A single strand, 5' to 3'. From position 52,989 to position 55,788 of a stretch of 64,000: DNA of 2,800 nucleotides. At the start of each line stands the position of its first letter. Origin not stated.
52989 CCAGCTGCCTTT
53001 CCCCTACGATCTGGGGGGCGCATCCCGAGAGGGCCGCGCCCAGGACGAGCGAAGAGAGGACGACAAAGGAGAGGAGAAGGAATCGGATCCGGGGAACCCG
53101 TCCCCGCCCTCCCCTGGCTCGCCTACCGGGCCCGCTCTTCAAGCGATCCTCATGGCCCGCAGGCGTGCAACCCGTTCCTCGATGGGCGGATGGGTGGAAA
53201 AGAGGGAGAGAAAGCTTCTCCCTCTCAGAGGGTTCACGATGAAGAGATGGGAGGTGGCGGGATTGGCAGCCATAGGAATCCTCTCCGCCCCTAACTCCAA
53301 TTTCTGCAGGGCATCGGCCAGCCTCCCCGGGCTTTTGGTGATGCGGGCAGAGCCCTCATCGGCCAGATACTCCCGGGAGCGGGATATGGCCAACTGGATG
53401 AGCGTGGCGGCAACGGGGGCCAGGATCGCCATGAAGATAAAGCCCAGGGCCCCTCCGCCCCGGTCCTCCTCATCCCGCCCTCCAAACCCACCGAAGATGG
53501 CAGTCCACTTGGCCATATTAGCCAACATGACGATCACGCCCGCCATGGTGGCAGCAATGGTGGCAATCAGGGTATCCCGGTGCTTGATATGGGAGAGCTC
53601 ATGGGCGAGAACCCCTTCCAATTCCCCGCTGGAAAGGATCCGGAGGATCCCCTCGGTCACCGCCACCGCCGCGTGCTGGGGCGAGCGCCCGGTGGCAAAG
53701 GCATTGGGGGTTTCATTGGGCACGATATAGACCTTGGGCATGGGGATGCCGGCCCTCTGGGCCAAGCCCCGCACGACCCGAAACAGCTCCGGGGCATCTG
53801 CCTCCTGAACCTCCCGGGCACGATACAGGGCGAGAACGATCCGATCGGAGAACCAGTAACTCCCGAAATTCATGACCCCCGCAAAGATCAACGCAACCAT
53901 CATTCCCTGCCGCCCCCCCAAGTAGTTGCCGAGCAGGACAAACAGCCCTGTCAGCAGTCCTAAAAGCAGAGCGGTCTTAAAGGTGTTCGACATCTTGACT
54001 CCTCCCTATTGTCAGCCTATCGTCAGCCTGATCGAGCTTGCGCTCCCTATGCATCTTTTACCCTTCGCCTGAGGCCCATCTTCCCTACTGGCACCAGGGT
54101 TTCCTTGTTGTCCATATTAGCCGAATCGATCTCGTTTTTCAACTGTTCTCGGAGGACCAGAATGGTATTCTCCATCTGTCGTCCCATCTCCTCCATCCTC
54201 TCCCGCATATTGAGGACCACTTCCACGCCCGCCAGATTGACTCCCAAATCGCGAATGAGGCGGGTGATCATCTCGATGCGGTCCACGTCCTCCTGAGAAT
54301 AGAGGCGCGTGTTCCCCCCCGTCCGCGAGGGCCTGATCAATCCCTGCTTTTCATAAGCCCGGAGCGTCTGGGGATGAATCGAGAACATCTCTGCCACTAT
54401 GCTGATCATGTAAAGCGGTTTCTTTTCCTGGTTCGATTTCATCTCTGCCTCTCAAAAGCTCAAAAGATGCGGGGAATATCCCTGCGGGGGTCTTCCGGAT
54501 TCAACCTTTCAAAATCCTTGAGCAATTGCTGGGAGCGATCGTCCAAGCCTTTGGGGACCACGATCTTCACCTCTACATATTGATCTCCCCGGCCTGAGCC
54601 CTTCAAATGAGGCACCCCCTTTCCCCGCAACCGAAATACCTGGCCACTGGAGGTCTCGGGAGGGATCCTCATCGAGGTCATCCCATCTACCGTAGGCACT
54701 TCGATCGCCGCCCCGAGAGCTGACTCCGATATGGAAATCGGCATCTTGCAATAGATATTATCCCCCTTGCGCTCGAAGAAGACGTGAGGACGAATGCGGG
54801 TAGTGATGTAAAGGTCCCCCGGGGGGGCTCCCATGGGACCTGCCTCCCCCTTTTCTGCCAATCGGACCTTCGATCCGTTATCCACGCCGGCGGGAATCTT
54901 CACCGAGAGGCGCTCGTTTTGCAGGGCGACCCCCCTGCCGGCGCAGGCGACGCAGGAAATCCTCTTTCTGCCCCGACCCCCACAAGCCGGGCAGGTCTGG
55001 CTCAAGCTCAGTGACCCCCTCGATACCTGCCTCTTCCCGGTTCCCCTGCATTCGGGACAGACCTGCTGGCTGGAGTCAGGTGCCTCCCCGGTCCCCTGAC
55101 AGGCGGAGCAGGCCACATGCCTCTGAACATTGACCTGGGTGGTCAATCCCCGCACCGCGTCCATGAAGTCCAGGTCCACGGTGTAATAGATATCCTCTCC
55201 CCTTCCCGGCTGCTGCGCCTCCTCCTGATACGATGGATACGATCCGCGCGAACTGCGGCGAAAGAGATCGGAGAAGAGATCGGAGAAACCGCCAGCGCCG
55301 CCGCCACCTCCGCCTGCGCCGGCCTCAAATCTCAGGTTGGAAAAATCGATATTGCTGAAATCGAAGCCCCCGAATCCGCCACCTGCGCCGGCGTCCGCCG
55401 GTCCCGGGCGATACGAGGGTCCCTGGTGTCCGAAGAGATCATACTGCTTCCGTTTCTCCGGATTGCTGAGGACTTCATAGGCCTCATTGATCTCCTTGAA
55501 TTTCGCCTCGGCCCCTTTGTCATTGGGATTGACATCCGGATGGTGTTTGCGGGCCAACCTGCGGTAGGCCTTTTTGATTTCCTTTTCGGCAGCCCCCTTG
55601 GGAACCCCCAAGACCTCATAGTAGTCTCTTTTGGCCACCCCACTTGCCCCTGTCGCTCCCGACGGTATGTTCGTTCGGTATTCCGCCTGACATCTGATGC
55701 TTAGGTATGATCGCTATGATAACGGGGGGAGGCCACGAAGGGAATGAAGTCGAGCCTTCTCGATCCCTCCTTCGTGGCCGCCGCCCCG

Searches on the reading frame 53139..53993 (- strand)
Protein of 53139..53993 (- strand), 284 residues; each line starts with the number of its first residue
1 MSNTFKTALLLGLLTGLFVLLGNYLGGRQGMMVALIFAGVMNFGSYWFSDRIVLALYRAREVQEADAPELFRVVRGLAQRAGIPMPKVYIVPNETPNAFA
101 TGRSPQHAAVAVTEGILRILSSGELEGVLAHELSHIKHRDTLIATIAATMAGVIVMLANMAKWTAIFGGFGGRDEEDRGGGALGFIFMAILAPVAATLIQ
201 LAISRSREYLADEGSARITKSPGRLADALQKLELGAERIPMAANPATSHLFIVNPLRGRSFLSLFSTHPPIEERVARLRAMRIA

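Call 50: search_protein_families(library=pfam, proteins=[window:53139-53993:-], max_evalue=0.001)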
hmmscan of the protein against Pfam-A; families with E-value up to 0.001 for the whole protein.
window:53139-53993:- (284 aa): 1 family
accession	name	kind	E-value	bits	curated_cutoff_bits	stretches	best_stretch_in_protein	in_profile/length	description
PF01435.24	Peptidase_M48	-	9.6e-37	127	20.3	1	66-281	3-185/186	Peptidase family M48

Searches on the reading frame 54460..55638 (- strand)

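Call 50: search_protein_families(library=pfam, proteins=[window:54460-55638:-], max_evalue=0.001)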
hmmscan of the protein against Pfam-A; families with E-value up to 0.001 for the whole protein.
window:54460-55638:- (392 aa): 3 families
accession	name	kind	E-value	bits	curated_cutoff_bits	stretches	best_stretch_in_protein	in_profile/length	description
PF01556.23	DnaJ_C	-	1.7e-49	168.2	26.6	1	151-362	2-152/152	DnaJ C terminal domain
PF00226.36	DnaJ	-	5.9e-30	103.6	27.8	1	5-67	1-63/63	DnaJ domain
PF00684.25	DnaJ_CXXCXGXG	-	5.9e-10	39.7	32.7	1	177-236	1-65/65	DnaJ central domain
